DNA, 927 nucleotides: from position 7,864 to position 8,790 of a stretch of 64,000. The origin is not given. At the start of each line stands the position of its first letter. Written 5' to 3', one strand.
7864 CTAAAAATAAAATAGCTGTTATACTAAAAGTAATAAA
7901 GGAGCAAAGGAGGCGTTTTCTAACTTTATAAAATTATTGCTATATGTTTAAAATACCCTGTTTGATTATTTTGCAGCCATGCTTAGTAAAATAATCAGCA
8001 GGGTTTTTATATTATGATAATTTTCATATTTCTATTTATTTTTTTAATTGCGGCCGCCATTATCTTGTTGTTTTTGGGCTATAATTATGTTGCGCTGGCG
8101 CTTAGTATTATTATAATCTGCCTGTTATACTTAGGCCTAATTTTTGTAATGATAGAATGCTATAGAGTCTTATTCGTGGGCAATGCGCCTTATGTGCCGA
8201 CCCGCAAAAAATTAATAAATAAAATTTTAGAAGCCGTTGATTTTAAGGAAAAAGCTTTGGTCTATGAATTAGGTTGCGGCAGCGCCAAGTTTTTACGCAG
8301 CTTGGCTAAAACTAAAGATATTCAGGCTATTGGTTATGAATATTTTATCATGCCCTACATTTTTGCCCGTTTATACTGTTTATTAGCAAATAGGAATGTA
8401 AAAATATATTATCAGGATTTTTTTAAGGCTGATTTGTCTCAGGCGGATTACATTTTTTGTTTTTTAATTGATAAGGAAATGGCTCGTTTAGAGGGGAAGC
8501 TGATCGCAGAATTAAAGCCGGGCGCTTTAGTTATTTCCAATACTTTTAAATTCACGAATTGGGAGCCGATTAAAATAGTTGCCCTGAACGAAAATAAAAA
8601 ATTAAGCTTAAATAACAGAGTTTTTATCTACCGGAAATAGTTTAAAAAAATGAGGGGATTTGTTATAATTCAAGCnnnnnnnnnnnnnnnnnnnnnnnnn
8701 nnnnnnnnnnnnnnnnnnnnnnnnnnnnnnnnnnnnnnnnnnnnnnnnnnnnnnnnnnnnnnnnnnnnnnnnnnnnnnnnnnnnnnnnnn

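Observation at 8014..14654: Surface-glycosylation module: GT2 polyprenol-phosphate sugar synthase flanked by three distinct GT-C-like polytopic proteins and a membrane-anchored methyltransferase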

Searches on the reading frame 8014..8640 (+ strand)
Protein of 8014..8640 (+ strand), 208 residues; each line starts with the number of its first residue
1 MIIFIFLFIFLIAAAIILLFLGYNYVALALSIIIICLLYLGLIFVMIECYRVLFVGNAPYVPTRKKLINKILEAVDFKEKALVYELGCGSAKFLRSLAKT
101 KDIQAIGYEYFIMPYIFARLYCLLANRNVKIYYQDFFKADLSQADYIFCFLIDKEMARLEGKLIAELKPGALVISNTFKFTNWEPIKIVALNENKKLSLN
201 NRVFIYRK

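Call 3: search_protein_families(library=pfam, proteins=[window:8014-8640:+], max_evalue=1)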
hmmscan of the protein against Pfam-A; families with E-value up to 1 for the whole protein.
window:8014-8640:+ (208 aa): 8 families
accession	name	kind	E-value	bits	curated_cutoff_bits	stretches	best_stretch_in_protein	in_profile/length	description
PF00398.26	RrnaAD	-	0.00021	20.9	24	1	65-146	16-95/263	Ribosomal RNA adenine dimethylase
PF09147.15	CarA_N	-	0.022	15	21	1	139-190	123-174/199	Carbapenam-3-carboxylate synthase, N-terminal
PF02384.22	N6_Mtase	-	0.026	14.3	20.4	1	65-144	32-122/311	N-6 DNA Methylase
PF13847.12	Methyltransf_31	-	0.076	13.1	27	1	81-185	5-119/145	Methyltransferase domain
PF13489.12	Methyltransf_23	-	0.1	12.8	27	1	66-150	8-88/164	Methyltransferase domain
PF07021.18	MetW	-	0.17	12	21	1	79-109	13-43/193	Methionine biosynthesis protein MetW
PF13649.12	Methyltransf_25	-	0.22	12.7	27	1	83-150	1-71/97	Methyltransferase domain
PF05206.20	TRM13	-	0.26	11.2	26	1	66-103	5-42/257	Methyltransferase TRM13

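Call 4: search_protein_families(library=ncbifam, proteins=[window:8014-8640:+], max_evalue=1)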
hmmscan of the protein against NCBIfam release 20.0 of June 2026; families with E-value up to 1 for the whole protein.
window:8014-8640:+ (208 aa): 10 families
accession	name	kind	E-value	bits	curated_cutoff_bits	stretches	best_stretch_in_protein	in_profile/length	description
NF041081.1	prot_lys_mtase_Arch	equivalog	1.2e-14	54.6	200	1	72-206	2-136/142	protein-lysine N-methyltransferase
TIGR00755.1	ksgA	equivalog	0.00093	18.6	171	1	65-145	15-93/256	16S rRNA (adenine(1518)-N(6)/adenine(1519)-N(6))-dimethyltransferase RsmA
NF000499.2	Erm23S_rRNA_broad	equivalog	0.0011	18.5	212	1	63-146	7-88/244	23S ribosomal RNA methyltransferase Erm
NF012220.1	erm_B_23S_MT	exception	0.0015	18.1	525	1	63-136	13-84/245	23S rRNA (adenine(2058)-N(6))-methyltransferase Erm(B)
NF045667.1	MTase_DVU1556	equivalog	0.0026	17.3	155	1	66-108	9-51/213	DVU_1556 family methyltransferase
TIGR02081.1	metW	equivalog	0.011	15.3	189.5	1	78-109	12-43/194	methionine biosynthesis protein MetW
NF000337.1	erm_SHROVE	exception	0.026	13.8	320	1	64-145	13-92/248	ErmE/ErmH/ErmO/ErmR family 23S rRNA (adenine(2058)-N(6))-methyltransferase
NF005501.0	PRK07116.1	subfamily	0.032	13.7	198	1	47-100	75-128/161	flavodoxin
TIGR04074.1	bacter_Hen1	equivalog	0.053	12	340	1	65-106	268-309/462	3' terminal RNA ribose 2'-O-methyltransferase Hen1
TIGR00091.1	TIGR00091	equivalog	0.082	12.2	112.65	1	75-110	13-48/194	tRNA (guanosine(46)-N7)-methyltransferase TrmB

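Call 73: search_solved_structures(query=window:8014-8640:+, max_evalue=1, show_alignments=1)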
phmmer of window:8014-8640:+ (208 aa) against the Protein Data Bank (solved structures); distinct sequences matched with E-value up to 1: 13.
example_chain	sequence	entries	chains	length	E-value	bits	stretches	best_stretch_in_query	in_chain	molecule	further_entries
5fa8_A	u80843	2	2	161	3.2e-18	69.6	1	54-206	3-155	Ribosomal protein L11 methyltransferase, putative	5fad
5jwj_A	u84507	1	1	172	1.1e-17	67.9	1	54-206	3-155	Protein-lysine N-methyltransferase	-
5bxy_A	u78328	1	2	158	1.4e-13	54.5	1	58-191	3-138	RNA methyltransferase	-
6ifv_A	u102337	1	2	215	0.0056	19.9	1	66-142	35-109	Ribosomal RNA small subunit methyltransferase A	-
6ifx_A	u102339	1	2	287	0.0061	19.7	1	66-142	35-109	Ribosomal RNA small subunit methyltransferase A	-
6ifw_A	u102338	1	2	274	0.0084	19.3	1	66-142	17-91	Ribosomal RNA small subunit methyltransferase A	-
6ifs_A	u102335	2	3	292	0.01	19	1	66-142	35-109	Ribosomal RNA small subunit methyltransferase A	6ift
7v2l_W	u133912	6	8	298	0.011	18.9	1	66-142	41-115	Ribosomal RNA small subunit methyltransferase A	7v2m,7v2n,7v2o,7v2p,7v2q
1yub_A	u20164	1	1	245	0.019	18.1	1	63-136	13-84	RRNA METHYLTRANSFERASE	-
3fyc_A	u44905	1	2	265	0.029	17.5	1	65-146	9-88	Probable dimethyladenosine transferase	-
3fyd_A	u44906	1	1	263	0.03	17.5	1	65-146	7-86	Probable dimethyladenosine transferase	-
3grr_A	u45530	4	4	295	0.036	17.2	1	65-146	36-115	Dimethyladenosine transferase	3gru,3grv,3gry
3rdk_A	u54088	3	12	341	0.19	14.9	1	89-164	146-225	Endo-1,4-beta-xylanase | Endo-1,4-beta-xylanase A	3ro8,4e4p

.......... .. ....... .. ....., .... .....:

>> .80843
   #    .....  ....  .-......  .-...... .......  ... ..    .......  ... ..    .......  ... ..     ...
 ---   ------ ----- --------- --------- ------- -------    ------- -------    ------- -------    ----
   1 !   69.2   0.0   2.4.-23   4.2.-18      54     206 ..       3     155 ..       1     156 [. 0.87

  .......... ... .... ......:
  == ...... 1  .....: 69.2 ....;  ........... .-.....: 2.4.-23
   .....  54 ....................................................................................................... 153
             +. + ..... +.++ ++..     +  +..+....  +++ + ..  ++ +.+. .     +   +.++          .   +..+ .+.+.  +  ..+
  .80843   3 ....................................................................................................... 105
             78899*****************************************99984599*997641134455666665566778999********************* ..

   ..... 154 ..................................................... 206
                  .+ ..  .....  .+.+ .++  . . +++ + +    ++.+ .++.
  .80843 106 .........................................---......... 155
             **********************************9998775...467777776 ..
